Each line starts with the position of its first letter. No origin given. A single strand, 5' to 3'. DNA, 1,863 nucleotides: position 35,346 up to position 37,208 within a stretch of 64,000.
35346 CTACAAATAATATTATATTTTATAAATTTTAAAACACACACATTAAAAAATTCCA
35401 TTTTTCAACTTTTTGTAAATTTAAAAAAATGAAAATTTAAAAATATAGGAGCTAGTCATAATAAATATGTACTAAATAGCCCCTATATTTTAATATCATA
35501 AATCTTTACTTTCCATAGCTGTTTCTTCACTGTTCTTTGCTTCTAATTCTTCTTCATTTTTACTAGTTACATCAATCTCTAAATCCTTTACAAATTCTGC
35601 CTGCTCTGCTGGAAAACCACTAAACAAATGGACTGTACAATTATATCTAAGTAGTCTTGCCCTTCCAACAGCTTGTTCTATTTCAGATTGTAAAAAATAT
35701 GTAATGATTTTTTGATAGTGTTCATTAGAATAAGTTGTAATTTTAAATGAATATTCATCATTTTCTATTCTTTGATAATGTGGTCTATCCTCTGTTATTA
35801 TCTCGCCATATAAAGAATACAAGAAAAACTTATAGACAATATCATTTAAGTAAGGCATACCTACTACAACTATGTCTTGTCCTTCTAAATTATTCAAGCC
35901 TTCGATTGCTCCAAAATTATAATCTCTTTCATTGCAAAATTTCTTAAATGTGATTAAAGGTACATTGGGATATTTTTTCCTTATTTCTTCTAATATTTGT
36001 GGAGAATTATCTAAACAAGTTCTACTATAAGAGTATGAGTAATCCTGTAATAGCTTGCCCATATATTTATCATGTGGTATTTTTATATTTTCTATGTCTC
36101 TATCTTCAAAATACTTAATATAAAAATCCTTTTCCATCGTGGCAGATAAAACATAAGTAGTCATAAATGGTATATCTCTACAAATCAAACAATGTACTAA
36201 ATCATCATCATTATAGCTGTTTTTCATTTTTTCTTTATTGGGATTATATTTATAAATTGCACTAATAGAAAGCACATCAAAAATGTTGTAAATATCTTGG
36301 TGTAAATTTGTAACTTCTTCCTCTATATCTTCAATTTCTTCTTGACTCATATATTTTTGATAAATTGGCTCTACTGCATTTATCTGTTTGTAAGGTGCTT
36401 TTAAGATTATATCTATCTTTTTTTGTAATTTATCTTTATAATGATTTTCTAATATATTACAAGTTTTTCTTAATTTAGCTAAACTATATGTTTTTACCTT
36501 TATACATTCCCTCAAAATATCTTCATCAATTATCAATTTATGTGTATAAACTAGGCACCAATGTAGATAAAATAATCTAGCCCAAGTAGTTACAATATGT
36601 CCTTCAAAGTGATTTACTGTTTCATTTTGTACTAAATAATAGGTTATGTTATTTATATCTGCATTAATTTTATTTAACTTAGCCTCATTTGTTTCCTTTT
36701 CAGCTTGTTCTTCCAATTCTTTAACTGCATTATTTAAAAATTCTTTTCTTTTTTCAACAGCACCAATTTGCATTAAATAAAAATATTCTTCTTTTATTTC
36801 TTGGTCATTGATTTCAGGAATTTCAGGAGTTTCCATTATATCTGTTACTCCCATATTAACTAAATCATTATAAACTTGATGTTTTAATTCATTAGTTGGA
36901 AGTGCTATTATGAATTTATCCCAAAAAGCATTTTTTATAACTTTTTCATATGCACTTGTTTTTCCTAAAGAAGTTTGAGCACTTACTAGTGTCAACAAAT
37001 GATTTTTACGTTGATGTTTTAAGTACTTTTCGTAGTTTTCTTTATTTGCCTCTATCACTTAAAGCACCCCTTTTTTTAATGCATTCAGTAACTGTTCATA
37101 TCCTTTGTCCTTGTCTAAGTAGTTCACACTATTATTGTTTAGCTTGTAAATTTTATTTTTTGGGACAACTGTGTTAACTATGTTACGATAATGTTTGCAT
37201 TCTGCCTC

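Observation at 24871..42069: ~17-kb integrase-bearing element inserted in the 3' end of spo0A, carrying its own replacement Spo0A C-terminus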

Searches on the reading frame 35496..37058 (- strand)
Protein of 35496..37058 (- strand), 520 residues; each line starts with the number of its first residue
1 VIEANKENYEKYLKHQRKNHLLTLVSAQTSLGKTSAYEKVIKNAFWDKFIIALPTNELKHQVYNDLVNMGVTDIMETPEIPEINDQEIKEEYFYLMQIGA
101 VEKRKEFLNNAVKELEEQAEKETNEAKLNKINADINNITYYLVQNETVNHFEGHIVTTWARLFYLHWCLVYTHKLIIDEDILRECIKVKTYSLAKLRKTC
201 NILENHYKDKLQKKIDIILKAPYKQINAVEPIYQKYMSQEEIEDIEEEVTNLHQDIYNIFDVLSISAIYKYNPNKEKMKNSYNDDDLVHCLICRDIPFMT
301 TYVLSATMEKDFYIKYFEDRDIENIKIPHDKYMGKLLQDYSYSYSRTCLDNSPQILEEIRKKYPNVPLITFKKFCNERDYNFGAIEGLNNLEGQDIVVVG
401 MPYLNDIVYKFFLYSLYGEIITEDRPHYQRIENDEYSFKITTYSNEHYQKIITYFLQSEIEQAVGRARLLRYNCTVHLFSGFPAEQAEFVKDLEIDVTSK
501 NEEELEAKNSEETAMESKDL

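Call 10: search_protein_families(library=pfam, proteins=[window:35496-37058:-], max_evalue=0.01)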
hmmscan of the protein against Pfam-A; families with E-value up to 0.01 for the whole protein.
window:35496-37058:- (520 aa): 1 family
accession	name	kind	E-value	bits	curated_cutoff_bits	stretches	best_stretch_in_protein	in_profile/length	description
PF00270.35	DEAD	-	4.3e-05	23.7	26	1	23-71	17-70/167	DEAD/DEAH box helicase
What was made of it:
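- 35496..37058 (-): SF2 DEAD/DEAH-type helicase (520 aa). Sub-threshold PF00270 hit on the P-loop (call 10).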

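Call 24: search_protein_families(library=phrogs, proteins=[window:35496-37058:-], max_evalue=0.01)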
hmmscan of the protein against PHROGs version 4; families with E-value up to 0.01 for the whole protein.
window:35496-37058:- (520 aa): 0 families

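Call 60: search_solved_structures(query=window:35496-37058:-, max_evalue=1)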
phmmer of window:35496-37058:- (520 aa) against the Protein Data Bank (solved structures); distinct sequences matched with E-value up to 1: 2.
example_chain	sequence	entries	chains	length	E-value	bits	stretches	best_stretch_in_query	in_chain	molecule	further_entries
3wa1_A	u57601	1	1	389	0.11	14.1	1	60-164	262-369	BinB protein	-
4orh_C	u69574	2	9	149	0.24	13.1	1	87-216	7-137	E3 ubiquitin-protein ligase RNF8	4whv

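Call 61: search_protein_families(library=padloc, proteins=[window:35496-37058:-], max_evalue=0.01)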
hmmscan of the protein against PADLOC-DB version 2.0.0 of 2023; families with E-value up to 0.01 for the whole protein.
window:35496-37058:- (520 aa): 0 families

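Call 62: search_protein_families(library=ncbifam, proteins=[window:35496-37058:-], max_evalue=0.01)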
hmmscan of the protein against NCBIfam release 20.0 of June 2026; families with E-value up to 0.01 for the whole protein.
window:35496-37058:- (520 aa): 3 families
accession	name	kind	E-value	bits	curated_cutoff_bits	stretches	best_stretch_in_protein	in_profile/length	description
TIGR02114.1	coaB_strep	equivalog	0.00032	20.5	217.2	1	227-376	50-162/228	phosphopantothenate--cysteine ligase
NF005231.0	PRK06732.1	equivalog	0.00097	19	265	1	227-376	50-162/229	phosphopantothenate--cysteine ligase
TIGR00134.1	gatE_arch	equivalog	0.0026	16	319.55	1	98-256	428-581/622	Glu-tRNA(Gln) amidotransferase subunit GatE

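Call 90: find_homologous_proteins(query=window:35496-37058:-, max_evalue=0.001)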
Query window:35496-37058:- (520 aa): 612 proteins with E <= 0.001 among 8000 candidates; the best 120 are listed.
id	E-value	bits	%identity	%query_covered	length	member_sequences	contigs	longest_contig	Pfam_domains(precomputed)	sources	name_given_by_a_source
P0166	0.0e+0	1123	97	100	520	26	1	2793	-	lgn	-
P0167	3.9e-219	746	65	100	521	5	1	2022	PF00270.36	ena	-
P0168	1.3e-216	738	64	100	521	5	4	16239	PF00270.36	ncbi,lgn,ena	-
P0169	1.6e-215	734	63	100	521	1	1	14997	PF00270.36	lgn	-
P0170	1.8e-214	731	64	100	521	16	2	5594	PF00270.36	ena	-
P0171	6.6e-152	525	61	75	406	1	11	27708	-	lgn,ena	-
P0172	2.4e-150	519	68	67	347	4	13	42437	-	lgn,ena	-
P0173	2.9e-124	433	55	72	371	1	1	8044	-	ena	-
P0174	1.1e-123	432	44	97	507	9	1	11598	-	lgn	-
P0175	1.2e-123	431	53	73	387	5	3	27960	PF00270.36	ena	-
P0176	2.1e-123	431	44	96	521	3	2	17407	-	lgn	-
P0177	2.9e-123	430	52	73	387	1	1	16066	PF00270.36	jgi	-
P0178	3.0e-121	423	44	97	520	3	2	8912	PF00270.36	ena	-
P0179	3.8e-119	417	44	94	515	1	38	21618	PF00270.36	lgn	-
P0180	7.1e-118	412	43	97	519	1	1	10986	-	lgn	-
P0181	4.7e-115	403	42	97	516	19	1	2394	PF00270.36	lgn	-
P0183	7.3e-114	399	43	90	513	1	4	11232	PF00270.36,PF04851.22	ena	-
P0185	4.0e-108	380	41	94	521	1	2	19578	PF00270.36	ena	-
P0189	1.8e-70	256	34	91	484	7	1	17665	PF00270.36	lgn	-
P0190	7.3e-70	254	35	91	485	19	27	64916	PF00270.36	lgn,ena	-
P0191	1.1e-69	253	35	91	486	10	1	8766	PF00270.36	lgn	-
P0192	2.1e-69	252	36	91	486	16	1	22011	PF00270.36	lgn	-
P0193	2.6e-67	246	35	91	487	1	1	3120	PF00270.36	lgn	-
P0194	2.0e-63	233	35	90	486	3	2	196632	PF00270.36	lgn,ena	-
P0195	2.6e-61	226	34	93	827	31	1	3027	PF00270.36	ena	-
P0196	2.6e-61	226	34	91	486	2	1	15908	PF00270.36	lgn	-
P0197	4.1e-60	222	34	94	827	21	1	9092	PF00270.36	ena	-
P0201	1.8e-57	213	34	94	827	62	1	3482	PF00270.36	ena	-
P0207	7.2e-55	205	32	90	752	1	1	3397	PF00270.36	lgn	-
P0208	9.1e-55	204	33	91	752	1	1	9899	PF00270.36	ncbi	ncbi:MAG: hypothetical protein ACI4JM_06855 [Oscillospiraceae bacterium]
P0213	9.4e-54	201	34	94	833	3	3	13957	PF00270.36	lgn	-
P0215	2.3e-53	200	33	90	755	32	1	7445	PF00270.36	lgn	-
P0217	6.3e-53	198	32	91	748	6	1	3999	PF00270.36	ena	-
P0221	8.8e-53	198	33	90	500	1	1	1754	PF00270.36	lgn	-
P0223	2.7e-52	196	32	90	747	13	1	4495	PF00270.36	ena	-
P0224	3.0e-52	196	33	90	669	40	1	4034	PF00270.36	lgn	-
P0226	3.8e-52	196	31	90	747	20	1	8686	PF00270.36,PF04851.22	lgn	-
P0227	4.3e-52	195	32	90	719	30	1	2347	PF00270.36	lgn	-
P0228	5.3e-52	195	30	90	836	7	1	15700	PF00270.36,PF04851.22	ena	-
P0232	3.7e-51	192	30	90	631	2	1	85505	PF00270.36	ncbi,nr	ncbi:MAG: hypothetical protein K5705_03770 [Oscillospiraceae bacterium]|nr:hypothetical protein [Osc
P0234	5.0e-51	192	33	90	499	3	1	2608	PF00270.36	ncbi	-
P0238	1.1e-50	191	30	90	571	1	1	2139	PF00270.36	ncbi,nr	ncbi:MAG: DEAD/DEAH box helicase family protein, partial [Oscillospiraceae bacterium]|nr:DEAD/DEAH b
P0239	1.5e-50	190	32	91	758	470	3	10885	PF00270.36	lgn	-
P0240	2.3e-50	190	31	90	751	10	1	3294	PF00270.36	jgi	-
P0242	3.4e-50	189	31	90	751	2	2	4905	PF00270.36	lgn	-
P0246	7.5e-50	188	32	90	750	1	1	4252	PF00270.36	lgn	-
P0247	9.2e-50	188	30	91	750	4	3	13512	PF00270.36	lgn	-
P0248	9.4e-50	188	31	91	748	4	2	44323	PF00270.36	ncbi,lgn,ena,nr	ncbi:MAG: DEAD/DEAH box helicase family protein [Ruminococcus sp.]|nr:DEAD/DEAH box helicase family 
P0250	1.7e-49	187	33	93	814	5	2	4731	PF00270.36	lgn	-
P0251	2.1e-49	186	33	90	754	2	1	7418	PF00270.36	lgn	-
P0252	2.6e-49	186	31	90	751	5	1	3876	PF00270.36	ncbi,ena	-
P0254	4.0e-49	186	33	90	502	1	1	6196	PF00270.36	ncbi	-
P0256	5.4e-49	185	32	90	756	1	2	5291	PF00270.36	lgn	-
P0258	7.5e-49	185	31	90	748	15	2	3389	PF00270.36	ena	-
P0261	1.5e-48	184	30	91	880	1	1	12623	PF00270.36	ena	-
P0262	2.0e-48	183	33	90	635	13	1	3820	PF00270.36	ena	-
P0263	2.1e-48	183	32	90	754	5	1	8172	PF00270.36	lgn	-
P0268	1.5e-47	180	30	92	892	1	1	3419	PF00270.36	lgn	-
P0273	9.4e-47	178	32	90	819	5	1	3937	PF00270.36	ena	-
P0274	9.7e-47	178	29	91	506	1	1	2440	PF00270.36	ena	-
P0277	1.8e-46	177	31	93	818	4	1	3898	PF00270.36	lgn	-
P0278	2.3e-46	176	28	95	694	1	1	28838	PF00270.36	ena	-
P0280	4.1e-46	176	28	94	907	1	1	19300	PF00270.36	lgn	-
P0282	1.1e-45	174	31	90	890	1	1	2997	PF00270.36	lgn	-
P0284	1.7e-45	174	32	93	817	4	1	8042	PF00270.36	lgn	-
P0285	1.7e-45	174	32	89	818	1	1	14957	PF00270.36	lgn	-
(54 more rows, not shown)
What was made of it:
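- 35496..37058 (-): Homologues carry PF00270/PF04851 and are named DEAD/DEAH helicase (call 90).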

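Call 99: search_dna_similar(query=window:35496-37058:-, collection=phages, mode=protein, max_evalue=1e-8, max_rows=15)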
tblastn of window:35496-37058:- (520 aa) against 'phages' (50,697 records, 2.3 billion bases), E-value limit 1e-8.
No match.
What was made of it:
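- The helicase has no relative in 50,697 phage records (call 99).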

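Call 100: search_dna_similar(query=window:35496-37058:-, collection=plasmids, mode=protein, max_evalue=1e-8, max_rows=15)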
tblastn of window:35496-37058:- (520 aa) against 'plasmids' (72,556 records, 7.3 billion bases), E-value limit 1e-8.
No match.
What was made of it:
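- The helicase has no relative in 72,556 plasmid records (call 100).
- Tried and rejected: No match (calls 99, 100).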
